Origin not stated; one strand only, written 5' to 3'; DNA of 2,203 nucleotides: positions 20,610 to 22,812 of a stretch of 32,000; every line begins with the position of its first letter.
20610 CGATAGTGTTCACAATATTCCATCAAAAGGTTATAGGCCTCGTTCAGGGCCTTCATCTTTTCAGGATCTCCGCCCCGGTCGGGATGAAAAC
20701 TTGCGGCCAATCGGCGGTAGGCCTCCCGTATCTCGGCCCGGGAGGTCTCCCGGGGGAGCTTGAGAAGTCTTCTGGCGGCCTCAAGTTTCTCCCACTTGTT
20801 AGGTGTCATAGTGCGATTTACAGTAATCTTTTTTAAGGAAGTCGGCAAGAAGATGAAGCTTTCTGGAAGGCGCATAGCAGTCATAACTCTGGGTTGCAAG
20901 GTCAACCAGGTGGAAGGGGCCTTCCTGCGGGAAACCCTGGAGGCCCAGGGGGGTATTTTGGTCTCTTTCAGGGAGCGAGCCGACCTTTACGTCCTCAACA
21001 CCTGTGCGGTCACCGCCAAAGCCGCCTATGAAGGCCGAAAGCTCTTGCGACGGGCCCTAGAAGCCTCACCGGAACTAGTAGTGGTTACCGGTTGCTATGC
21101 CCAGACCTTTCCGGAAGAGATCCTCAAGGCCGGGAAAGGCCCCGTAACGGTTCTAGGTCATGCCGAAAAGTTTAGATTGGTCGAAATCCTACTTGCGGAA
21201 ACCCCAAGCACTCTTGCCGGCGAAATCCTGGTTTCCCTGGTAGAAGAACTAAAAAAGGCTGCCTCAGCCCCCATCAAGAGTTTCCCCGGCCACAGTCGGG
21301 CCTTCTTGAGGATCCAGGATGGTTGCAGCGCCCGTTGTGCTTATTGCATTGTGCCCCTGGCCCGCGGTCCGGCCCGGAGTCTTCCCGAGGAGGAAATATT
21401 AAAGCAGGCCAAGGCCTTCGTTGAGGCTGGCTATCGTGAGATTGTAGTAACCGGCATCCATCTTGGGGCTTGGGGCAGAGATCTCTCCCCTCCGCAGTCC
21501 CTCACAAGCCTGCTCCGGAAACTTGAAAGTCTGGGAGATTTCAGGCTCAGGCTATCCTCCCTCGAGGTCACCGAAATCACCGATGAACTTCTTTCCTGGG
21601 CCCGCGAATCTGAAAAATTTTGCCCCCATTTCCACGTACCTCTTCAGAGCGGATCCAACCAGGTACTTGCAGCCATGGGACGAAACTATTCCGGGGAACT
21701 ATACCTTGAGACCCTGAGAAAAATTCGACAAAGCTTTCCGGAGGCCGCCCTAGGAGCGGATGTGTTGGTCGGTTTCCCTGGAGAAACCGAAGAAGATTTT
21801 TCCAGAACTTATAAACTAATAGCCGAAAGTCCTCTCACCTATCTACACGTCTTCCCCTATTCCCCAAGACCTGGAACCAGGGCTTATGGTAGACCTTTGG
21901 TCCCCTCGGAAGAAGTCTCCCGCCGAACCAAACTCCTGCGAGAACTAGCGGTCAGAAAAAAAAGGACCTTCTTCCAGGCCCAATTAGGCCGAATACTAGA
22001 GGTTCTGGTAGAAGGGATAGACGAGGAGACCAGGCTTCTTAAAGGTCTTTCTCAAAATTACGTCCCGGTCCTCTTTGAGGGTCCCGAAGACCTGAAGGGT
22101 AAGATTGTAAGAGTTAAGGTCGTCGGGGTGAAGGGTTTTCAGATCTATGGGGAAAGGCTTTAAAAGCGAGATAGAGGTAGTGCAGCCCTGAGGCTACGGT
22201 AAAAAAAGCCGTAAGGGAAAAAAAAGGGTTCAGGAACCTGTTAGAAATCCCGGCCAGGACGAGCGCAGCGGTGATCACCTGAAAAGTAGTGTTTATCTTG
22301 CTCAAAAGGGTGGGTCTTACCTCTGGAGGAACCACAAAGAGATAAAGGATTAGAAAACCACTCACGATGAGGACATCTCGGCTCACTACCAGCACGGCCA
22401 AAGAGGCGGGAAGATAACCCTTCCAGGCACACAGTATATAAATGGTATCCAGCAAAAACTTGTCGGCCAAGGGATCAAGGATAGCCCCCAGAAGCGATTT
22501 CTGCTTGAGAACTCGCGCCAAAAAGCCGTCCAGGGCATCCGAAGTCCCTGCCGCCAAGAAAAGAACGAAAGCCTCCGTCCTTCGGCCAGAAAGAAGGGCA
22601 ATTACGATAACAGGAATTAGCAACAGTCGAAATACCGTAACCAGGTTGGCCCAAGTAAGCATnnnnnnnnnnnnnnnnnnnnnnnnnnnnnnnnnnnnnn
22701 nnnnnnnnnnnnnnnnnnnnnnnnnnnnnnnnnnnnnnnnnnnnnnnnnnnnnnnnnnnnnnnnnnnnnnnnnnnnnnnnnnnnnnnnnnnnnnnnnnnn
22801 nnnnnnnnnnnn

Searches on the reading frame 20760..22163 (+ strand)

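Call 56: search_protein_families(library=pfam, proteins=[window:20760-22163:+], max_evalue=0.01)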
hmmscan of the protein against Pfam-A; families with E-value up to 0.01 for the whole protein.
window:20760-22163:+ (467 aa): 3 families
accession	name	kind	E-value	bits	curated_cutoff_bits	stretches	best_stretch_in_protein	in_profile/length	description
PF04055.27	Radical_SAM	-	8.2e-25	88.3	29.5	1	185-354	3-166/166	Radical SAM superfamily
PF00919.26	UPF0004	-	4.5e-21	75.1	27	1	38-131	1-96/98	Uncharacterized protein family UPF0004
PF01938.26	TRAM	-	0.00013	22.2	21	1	407-460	2-54/61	TRAM domain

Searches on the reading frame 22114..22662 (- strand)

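Call 56: search_protein_families(library=pfam, proteins=[window:22114-22662:-], max_evalue=0.01)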
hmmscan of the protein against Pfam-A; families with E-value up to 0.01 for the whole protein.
window:22114-22662:- (182 aa): 1 family
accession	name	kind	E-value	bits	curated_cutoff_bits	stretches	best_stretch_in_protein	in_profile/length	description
PF01066.26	CDP-OH_P_transf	-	2.9e-26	93.1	22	1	3-150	2-145/152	CDP-alcohol phosphatidyltransferase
